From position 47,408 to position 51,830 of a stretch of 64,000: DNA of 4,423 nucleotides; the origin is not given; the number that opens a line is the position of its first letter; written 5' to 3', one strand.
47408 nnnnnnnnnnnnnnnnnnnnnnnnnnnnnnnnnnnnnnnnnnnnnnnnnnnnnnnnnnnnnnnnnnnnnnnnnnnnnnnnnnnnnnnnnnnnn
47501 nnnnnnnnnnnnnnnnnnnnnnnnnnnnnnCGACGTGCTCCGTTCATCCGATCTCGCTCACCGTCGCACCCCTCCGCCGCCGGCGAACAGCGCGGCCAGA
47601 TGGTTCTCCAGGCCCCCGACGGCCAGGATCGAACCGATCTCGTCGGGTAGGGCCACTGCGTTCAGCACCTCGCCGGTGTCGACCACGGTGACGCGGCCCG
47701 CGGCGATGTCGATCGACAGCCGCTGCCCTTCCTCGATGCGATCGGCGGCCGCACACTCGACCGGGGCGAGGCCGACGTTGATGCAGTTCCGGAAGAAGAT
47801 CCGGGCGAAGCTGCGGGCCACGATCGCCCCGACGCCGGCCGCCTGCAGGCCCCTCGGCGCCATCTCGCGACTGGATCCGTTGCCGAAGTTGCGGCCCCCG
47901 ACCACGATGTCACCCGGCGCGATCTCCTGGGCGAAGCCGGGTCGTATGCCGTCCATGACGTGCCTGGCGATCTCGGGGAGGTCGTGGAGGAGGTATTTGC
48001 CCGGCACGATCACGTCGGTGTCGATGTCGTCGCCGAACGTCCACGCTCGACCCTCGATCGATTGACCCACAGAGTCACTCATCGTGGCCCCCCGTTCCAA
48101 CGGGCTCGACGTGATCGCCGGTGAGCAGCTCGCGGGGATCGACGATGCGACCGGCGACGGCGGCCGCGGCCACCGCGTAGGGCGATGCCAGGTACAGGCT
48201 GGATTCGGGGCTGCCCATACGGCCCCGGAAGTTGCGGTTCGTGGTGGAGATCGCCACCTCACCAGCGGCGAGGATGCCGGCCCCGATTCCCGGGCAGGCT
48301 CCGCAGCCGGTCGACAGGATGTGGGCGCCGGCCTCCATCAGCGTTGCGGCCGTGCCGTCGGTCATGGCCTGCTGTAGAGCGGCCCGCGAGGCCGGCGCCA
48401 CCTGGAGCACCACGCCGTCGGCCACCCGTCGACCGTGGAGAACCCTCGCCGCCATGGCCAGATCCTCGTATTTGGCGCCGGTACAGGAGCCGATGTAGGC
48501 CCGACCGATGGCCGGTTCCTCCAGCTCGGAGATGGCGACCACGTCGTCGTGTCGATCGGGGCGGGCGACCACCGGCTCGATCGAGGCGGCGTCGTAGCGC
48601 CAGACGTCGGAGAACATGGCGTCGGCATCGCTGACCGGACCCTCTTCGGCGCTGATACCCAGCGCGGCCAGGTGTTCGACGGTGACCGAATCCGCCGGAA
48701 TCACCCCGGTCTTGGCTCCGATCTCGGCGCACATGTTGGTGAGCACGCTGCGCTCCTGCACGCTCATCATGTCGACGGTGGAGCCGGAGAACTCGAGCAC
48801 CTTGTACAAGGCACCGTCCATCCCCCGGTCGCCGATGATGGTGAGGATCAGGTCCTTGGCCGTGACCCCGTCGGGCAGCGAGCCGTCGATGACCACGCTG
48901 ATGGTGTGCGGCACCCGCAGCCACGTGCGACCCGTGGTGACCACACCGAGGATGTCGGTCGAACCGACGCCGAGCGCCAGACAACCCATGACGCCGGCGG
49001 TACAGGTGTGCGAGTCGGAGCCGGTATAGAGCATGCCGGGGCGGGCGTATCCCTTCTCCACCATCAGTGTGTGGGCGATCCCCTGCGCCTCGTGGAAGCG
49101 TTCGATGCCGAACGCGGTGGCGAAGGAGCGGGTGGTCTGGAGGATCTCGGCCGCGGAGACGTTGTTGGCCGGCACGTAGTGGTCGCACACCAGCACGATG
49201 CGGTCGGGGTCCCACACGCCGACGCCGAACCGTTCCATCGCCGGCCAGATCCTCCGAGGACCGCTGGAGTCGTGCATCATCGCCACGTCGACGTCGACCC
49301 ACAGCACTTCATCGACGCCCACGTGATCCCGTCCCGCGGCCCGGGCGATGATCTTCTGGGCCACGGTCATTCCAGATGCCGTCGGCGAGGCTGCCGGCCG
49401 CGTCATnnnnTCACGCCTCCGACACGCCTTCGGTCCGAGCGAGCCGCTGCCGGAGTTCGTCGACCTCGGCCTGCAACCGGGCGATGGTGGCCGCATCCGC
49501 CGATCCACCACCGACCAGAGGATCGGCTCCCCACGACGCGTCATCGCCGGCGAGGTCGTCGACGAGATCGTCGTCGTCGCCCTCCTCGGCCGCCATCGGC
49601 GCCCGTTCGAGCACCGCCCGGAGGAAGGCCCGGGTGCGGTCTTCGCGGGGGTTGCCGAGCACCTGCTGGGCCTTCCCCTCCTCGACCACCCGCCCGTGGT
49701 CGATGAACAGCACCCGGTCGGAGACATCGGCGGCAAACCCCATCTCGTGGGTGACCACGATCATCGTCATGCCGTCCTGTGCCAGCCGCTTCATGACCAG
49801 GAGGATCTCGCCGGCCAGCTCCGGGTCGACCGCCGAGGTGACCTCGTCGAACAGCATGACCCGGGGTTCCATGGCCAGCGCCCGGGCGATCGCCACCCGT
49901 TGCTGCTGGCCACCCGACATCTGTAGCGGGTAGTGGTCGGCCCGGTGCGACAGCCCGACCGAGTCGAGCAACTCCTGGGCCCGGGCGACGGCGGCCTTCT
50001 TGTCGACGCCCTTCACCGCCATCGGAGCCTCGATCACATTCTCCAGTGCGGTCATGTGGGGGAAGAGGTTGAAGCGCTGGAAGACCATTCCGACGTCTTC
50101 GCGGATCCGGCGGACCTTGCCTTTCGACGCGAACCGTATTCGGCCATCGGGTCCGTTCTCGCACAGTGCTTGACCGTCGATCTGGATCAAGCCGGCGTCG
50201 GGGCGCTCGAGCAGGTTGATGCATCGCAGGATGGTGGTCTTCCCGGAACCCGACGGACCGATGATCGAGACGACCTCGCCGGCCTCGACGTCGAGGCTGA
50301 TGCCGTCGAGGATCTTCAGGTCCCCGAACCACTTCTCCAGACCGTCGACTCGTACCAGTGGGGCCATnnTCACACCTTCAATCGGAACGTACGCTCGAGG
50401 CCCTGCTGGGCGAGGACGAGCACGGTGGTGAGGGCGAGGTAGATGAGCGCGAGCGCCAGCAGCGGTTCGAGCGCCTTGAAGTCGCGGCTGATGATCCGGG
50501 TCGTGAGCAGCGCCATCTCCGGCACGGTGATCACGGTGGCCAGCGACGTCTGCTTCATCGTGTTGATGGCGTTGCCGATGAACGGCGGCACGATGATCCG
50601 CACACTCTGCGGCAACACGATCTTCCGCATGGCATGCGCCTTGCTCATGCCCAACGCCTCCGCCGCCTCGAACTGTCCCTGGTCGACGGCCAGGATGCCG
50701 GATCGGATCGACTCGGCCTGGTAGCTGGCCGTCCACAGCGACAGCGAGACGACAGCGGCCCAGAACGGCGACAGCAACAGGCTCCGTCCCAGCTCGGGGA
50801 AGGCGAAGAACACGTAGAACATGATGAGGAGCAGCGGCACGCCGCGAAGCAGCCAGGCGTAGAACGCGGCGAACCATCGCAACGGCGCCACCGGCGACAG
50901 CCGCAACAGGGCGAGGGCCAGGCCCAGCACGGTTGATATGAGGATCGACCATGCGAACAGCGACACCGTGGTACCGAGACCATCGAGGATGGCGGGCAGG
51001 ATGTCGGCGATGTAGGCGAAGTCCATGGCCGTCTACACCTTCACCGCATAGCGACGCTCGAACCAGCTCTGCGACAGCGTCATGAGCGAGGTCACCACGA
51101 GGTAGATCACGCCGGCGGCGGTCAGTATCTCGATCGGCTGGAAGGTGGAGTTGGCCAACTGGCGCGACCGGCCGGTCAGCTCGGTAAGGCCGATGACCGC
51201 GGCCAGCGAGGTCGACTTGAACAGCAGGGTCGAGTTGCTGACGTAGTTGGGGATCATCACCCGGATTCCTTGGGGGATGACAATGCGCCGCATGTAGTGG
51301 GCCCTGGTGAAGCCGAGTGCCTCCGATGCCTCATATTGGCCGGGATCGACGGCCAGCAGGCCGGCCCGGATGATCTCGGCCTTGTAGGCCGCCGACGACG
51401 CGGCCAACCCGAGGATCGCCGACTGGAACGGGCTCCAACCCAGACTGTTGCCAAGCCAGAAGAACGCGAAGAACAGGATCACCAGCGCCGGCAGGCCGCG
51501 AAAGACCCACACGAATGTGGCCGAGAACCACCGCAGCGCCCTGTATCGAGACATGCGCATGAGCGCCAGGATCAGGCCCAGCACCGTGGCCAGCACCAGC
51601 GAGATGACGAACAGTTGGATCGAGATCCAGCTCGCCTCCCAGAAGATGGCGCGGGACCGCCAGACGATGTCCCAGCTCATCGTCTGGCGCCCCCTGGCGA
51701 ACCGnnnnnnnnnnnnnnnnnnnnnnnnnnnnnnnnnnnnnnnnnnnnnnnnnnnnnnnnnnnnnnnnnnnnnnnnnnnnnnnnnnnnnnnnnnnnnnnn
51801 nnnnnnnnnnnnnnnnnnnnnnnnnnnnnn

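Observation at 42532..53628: Twelve-gene IclR-headed orphan catabolic operon with an unusual enzyme set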

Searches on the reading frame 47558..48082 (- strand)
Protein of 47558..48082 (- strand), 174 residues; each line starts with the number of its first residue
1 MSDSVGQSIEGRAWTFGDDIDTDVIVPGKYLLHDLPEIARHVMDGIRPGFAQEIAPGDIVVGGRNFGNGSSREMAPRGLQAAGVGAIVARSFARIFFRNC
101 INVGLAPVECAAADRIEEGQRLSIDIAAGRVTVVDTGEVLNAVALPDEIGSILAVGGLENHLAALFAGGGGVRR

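Call 5: search_protein_families(library=pfam, proteins=[window:47558-48082:-])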
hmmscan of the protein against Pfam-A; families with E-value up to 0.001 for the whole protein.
window:47558-48082:- (174 aa): 1 family
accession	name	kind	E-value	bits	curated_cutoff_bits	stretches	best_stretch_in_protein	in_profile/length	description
PF00694.25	Aconitase_C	-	6.1e-17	62.6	22.8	1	59-111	77-129/131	Aconitase C-terminal domain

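Call 7: search_protein_families(library=ncbifam, proteins=[window:47558-48082:-], max_evalue=0.01)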
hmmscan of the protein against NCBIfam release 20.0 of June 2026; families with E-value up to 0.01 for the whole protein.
window:47558-48082:- (174 aa): 15 families
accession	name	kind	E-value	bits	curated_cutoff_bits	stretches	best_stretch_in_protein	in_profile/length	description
TIGR02087.1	LEUD_arch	subfamily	5e-51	172.6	108.95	1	11-162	1-154/157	LeuD/DmdB family oxidoreductase small subunit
NF040625.1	HacB2_Meth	equivalog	1.4e-47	161.1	230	1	8-161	3-155/161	homoaconitase small subunit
TIGR02084.1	leud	equivalog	2.1e-45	154.2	245.85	1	11-161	1-153/156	3-isopropylmalate dehydratase small subunit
NF040604.2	HacB_Meth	equivalog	2.1e-42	144.7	230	1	9-161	3-156/159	homoaconitase small subunit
NF010629.0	PRK14023.1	equivalog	1.4e-36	125.9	229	1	12-134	3-128/166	homoaconitate hydratase small subunit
NF002458.0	PRK01641.1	subfamily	2.8e-20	72.8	167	1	18-132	17-151/202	3-isopropylmalate dehydratase small subunit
TIGR00139.1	h_aconitase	equivalog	4.8e-18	64.9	529.9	1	17-112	539-637/709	homoaconitase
NF005558.0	PRK07229.1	equivalog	5.1e-17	61.7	612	1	16-126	478-597/647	aconitate hydratase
TIGR01342.1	acon_putative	hypoth_equivalog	8.6e-14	50.6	719.15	1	3-143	463-614/655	putative aconitate hydratase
TIGR00171.1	leuD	equivalog_domain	5.4e-13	49.2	116.25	1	58-126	71-146/188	3-isopropylmalate dehydratase small subunit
NF006757.0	PRK09277.1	subfamily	9.7e-12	43.4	686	1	58-115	759-816/888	aconitate hydratase AcnA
NF009520.0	PRK12881.1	subfamily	1.9e-11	42.4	905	1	59-117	765-823/893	aconitate hydratase AcnA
TIGR01341.1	aconitase_1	equivalog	2e-09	35.7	945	1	58-115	750-807/876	aconitate hydratase AcnA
TIGR02333.1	2met_isocit_dHY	equivalog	2.2e-09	35.8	1419.85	1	59-113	734-788/858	Fe/S-dependent 2-methylisocitrate dehydratase AcnD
TIGR01340.1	aconitase_mito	equivalog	2.1e-06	26.4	825.35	1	59-122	625-691/745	aconitate hydratase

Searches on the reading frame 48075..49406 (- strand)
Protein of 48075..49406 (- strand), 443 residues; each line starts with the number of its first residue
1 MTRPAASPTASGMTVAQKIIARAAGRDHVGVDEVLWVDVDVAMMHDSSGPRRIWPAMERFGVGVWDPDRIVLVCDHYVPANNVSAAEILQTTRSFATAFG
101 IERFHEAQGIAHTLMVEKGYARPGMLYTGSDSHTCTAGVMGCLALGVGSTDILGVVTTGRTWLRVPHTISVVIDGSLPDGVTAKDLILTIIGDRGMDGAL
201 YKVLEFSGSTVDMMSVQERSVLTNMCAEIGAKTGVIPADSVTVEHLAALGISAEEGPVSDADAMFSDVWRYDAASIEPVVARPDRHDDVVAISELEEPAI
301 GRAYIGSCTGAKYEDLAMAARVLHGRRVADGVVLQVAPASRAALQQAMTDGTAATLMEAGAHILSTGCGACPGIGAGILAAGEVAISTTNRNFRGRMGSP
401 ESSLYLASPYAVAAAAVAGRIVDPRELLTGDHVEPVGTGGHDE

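Call 5: search_protein_families(library=pfam, proteins=[window:48075-49406:-])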
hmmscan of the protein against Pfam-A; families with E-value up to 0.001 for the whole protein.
window:48075-49406:- (443 aa): 1 family
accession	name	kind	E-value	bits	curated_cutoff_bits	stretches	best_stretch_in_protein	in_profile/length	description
PF00330.25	Aconitase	-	5e-90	303.1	28.7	2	33-296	15-307/463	Aconitase family (aconitate hydratase)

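Call 7: search_protein_families(library=ncbifam, proteins=[window:48075-49406:-], max_evalue=0.01)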
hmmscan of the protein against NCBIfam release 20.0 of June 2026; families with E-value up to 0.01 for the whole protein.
window:48075-49406:- (443 aa): 19 families
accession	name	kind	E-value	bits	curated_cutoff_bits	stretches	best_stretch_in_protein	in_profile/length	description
NF001614.1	PRK00402.1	subfamily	1.3e-147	491.9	385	1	13-425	1-415/415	aconitase/3-isopropylmalate dehydratase large subunit family protein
TIGR01343.1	hacA_fam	subfamily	7.9e-136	452.9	385.7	1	14-425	1-412/412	homoaconitate hydratase family protein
TIGR02086.1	IPMI_arch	subfamily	1.8e-131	438.7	410.15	1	13-426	1-411/411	3-isopropylmalate dehydratase/homoaconitate hydratase family large subunit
TIGR02083.1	LEU2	equivalog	6.2e-118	394.3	610.65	1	13-427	1-419/419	3-isopropylmalate dehydratase large subunit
NF040615.1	HacA_Meth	equivalog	4.1e-115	384.8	550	1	13-423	1-417/419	homoaconitase large subunit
NF005558.0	PRK07229.1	equivalog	2.8e-95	320.3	612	1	12-428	2-416/647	aconitate hydratase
TIGR01342.1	acon_putative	hypoth_equivalog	1.6e-88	297.6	719.15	1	14-431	1-416/655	putative aconitate hydratase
NF009116.0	PRK12466.1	subfamily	7.9e-85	285.2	531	2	12-293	4-304/472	3-isopropylmalate dehydratase large subunit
NF004016.0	PRK05478.1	subfamily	3.3e-76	256.7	510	2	14-293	5-302/468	3-isopropylmalate dehydratase large subunit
TIGR00139.1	h_aconitase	equivalog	3.6e-71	240.5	529.9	2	41-246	34-240/709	homoaconitase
TIGR00170.1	leuC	equivalog_domain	4.3e-61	206.9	560.25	2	31-247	21-244/466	3-isopropylmalate dehydratase large subunit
TIGR01340.1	aconitase_mito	equivalog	1.6e-41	142.5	825.35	1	85-421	110-472/745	aconitate hydratase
NF006690.0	PRK09238.1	equivalog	5.4e-37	127.2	782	2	259-426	651-816/852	bifunctional aconitate hydratase 2/2-methylisocitrate dehydratase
NF009520.0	PRK12881.1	subfamily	1.4e-28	99.1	905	2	113-272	194-352/893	aconitate hydratase AcnA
NF008503.0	PRK11413.1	equivalog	1.5e-28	99.2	641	2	108-297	127-316/753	hydratase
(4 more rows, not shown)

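Call 40: search_solved_structures(query=window:48075-49406:-, max_evalue=1e-20)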
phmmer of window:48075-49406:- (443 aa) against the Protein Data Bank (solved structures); distinct sequences matched with E-value up to 1e-20: 10.
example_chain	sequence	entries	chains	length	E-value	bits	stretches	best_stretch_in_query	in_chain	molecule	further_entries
4nqy_A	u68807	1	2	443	4.7e-106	358.5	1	10-427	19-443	Isopropylmalate/citramalate isomerase large subunit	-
4kp1_A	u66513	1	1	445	6.4e-106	358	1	11-427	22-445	Isopropylmalate/citramalate isomerase large subunit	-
4kp2_A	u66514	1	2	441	6.3e-91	308.6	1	12-423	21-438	Homoaconitase large subunit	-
1b0k_A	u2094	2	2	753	2e-35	125.7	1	94-430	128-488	PROTEIN (ACONITASE) | MITOCHONDRIAL ACONITASE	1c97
1b0m_A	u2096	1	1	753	2e-35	125.7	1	94-430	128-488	PROTEIN (ACONITASE)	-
1b0j_A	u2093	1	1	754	2e-35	125.7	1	94-430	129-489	ACONITATE HYDRATASE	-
1c96_A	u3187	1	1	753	2e-35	125.7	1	94-430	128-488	MITOCHONDRIAL ACONITASE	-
5acn_A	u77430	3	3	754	2e-35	125.7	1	94-430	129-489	ACONITASE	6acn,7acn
1aco_A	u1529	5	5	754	2.7e-35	125.3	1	94-430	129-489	ACONITASE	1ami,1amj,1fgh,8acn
1nis_A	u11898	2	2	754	2.7e-35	125.3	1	94-430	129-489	ACONITASE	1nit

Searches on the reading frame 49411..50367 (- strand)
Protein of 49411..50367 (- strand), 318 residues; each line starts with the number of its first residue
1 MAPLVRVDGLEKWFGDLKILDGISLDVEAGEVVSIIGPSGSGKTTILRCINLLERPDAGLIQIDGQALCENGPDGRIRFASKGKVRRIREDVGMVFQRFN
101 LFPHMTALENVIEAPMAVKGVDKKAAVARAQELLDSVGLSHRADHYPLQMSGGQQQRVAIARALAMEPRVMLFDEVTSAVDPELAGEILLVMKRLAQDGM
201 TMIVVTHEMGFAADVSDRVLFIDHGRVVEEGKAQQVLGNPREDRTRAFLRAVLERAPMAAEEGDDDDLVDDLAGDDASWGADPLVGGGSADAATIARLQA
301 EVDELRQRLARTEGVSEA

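Call 5: search_protein_families(library=pfam, proteins=[window:49411-50367:-])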
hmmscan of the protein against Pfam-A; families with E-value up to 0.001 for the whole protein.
window:49411-50367:- (318 aa): 6 families
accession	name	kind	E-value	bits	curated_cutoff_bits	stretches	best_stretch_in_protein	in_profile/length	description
PF00005.33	ABC_tran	-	4.1e-36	125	25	1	20-178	1-137/137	ABC transporter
PF13304.12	AAA_21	-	1.5e-11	45.4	27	2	33-78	2-43/304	AAA domain, putative AbiEii toxin, Type IV TA system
PF02463.25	SMC_N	-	3.6e-08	33.6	40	1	31-215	25-205/220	RecF/RecN/SMC N terminal domain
PF13191.12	AAA_16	-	2.8e-05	25.1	32.6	1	29-68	21-63/167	AAA ATPase domain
PF13476.12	AAA_23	-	0.00034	21.8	27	1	31-52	20-41/201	AAA domain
PF09818.15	ABC_ATPase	-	0.00089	18.8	23.2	0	150-181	158-189/283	P-loop domain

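Call 7: search_protein_families(library=ncbifam, proteins=[window:49411-50367:-], max_evalue=0.01)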
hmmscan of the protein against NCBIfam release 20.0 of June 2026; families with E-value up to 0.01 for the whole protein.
window:49411-50367:- (318 aa): 191 families (the best 25 are shown)
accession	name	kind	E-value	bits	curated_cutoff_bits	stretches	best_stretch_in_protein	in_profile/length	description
TIGR03005.1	ectoine_ehuA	equivalog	1.5e-102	342.1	345.4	1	5-253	1-251/252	ectoine/hydroxyectoine ABC transporter ATP-binding protein EhuA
NF008428.0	PRK11264.1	equivalog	8.4e-99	329.8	406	1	5-253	4-248/250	L-cystine ABC transporter ATP-binding protein TcyN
NF007027.0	PRK09493.1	equivalog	1.6e-92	309.2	379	1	7-252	4-239/240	glutamine ABC transporter ATP-binding protein GlnQ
NF007908.0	PRK10619.1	equivalog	1.8e-88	296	466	1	7-253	8-256/257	histidine ABC transporter ATP-binding protein HisP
NF008338.0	PRK11124.1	equivalog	1.5e-75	253.8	369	1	5-249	3-240/242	arginine ABC transporter ATP-binding protein ArtP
TIGR00972.1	3a0107s01c2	equivalog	4.2e-64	216.2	343.2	1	6-249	3-243/248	phosphate ABC transporter ATP-binding protein PstB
TIGR02314.1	ABC_MetN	equivalog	3.6e-57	193.9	499.7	1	17-254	18-246/343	methionine ABC transporter ATP-binding protein MetN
TIGR03265.1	PhnT2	equivalog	2.4e-56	191.5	457.7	1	3-243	3-229/353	putative 2-aminoethylphosphonate ABC transporter ATP-binding protein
TIGR01186.1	proV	subfamily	1.9e-54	185.2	326.6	1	18-252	7-233/363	betaine/proline/choline family ABC transporter ATP-binding protein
TIGR00968.1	3a0106s01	subfamily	6.7e-54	182.9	342.75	1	6-250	2-232/237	sulfate ABC transporter ATP-binding protein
TIGR02315.1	ABC_phnC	equivalog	7.2e-54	182.8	266.1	1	5-236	2-233/243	phosphonate ABC transporter ATP-binding protein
NF006987.0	PRK09452.1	equivalog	1.4e-52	178.7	482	1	3-244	16-243/378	spermidine/putrescine ABC transporter ATP-binding protein PotA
TIGR02673.1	FtsE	equivalog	5.3e-52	176.6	264.85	1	13-226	11-214/214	cell division ATP-binding protein FtsE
NF007826.0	PRK10535.1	equivalog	1.8e-51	175.2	966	1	16-235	20-229/648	macrolide ABC transporter ATP-binding protein/permease MacB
NF040933.2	ABC_arch_GlcV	equivalog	1.3e-50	172.2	450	1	5-243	3-236/357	glucose ABC transporter ATP-binding protein GlcV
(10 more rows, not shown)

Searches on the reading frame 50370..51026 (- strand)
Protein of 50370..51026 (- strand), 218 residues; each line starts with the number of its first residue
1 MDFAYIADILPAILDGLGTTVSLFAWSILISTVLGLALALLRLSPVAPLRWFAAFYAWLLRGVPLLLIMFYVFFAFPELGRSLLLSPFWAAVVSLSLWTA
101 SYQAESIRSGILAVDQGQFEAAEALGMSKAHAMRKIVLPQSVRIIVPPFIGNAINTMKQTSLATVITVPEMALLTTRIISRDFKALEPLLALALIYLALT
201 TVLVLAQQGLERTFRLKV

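Call 5: search_protein_families(library=pfam, proteins=[window:50370-51026:-])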
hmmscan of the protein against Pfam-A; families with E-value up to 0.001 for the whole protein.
window:50370-51026:- (218 aa): 1 family
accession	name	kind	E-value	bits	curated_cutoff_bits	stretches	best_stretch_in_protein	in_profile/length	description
PF00528.27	BPD_transp_1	-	1.3e-22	80.9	26.4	1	32-215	2-183/184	Binding-protein-dependent transport system inner membrane component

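Call 53: search_protein_families(library=ncbifam, proteins=[window:50370-51026:-], max_evalue=0.00001)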
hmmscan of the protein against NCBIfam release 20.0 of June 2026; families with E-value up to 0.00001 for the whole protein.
window:50370-51026:- (218 aa): 11 families
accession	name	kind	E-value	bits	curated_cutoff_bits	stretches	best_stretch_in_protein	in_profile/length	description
NF011680.0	PRK15100.1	equivalog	4e-47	160.9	300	1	5-213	7-213/222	cystine ABC transporter permease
TIGR03003.1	ectoine_ehuD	equivalog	1.4e-41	142.7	205.2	1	2-212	2-210/212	ectoine/hydroxyectoine ABC transporter permease subunit EhuD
TIGR03004.1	ectoine_ehuC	equivalog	3.5e-37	128.4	196.95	1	7-214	1-206/214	ectoine/hydroxyectoine ABC transporter permease subunit EhuC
NF007028.0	PRK09494.1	equivalog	4.2e-37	128.1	303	1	2-216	4-218/219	glutamine ABC transporter permease GlnP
NF011687.0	PRK15107.1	equivalog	1.5e-31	110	318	1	2-200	5-209/224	glutamate/aspartate ABC transporter permease GltK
NF008337.0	PRK11123.1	equivalog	1.1e-24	87.3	277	1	85-203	101-219/238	arginine ABC transporter permease ArtQ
NF008336.0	PRK11122.1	equivalog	2e-24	86.5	248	1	8-212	3-213/222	arginine ABC transporter permease ArtM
TIGR01726.1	HEQRo_perm_3TM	subfamily_domain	7.8e-24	84.1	42.2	1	10-109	2-99/99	ABC transporter permease subunit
NF011651.0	PRK15069.1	subfamily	2.8e-22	79.3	306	1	14-213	20-227/237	histidine ABC transporter permease HisM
NF011714.0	PRK15135.1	subfamily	1e-17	64.7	319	1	13-211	9-216/228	histidine ABC transporter permease HisQ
TIGR01097.1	PhnE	equivalog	5.9e-07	29.2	216.7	1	9-143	53-182/252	phosphonate ABC transporter, permease protein PhnE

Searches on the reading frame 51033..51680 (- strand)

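Call 5: search_protein_families(library=pfam, proteins=[window:51033-51680:-])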
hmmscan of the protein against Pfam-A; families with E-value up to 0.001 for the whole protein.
window:51033-51680:- (215 aa): 1 family
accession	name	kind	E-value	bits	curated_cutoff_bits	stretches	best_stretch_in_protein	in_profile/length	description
PF00528.27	BPD_transp_1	-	5.6e-24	85.3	26.4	1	32-211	2-182/184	Binding-protein-dependent transport system inner membrane component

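Call 53: search_protein_families(library=ncbifam, proteins=[window:51033-51680:-], max_evalue=0.00001)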
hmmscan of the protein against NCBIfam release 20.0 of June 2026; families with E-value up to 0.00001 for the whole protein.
window:51033-51680:- (215 aa): 12 families
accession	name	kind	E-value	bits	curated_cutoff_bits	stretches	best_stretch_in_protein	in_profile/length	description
TIGR03004.1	ectoine_ehuC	equivalog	6.8e-42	143.8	196.95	1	12-211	6-206/214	ectoine/hydroxyectoine ABC transporter permease subunit EhuC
NF011680.0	PRK15100.1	equivalog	9.2e-39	133.6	300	1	3-211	5-214/222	cystine ABC transporter permease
TIGR03003.1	ectoine_ehuD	equivalog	1.1e-35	123.5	205.2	1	3-211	3-212/212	ectoine/hydroxyectoine ABC transporter permease subunit EhuD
NF007028.0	PRK09494.1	equivalog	9.2e-34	117.2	303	1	2-211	4-216/219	glutamine ABC transporter permease GlnP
NF008336.0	PRK11122.1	equivalog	6.3e-31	107.8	248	1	19-210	14-214/222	arginine ABC transporter permease ArtM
NF011687.0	PRK15107.1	equivalog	1e-30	107.3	318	1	3-210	6-222/224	glutamate/aspartate ABC transporter permease GltK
NF008337.0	PRK11123.1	equivalog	1.1e-29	103.6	277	2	80-203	99-222/238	arginine ABC transporter permease ArtQ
NF011714.0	PRK15135.1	subfamily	3.1e-28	99.1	319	1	14-215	10-223/228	histidine ABC transporter permease HisQ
TIGR01726.1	HEQRo_perm_3TM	subfamily_domain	7.5e-23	80.9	42.2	1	12-106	4-99/99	ABC transporter permease subunit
NF011651.0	PRK15069.1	subfamily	9.2e-22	77.6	306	1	19-211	25-228/237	histidine ABC transporter permease HisM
TIGR01097.1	PhnE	equivalog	4e-08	33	216.7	1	7-201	51-242/252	phosphonate ABC transporter, permease protein PhnE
NF008049.0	PRK10782.1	subfamily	6.4e-08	32.5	212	1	12-168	12-172/217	methionine ABC transporter permease MetI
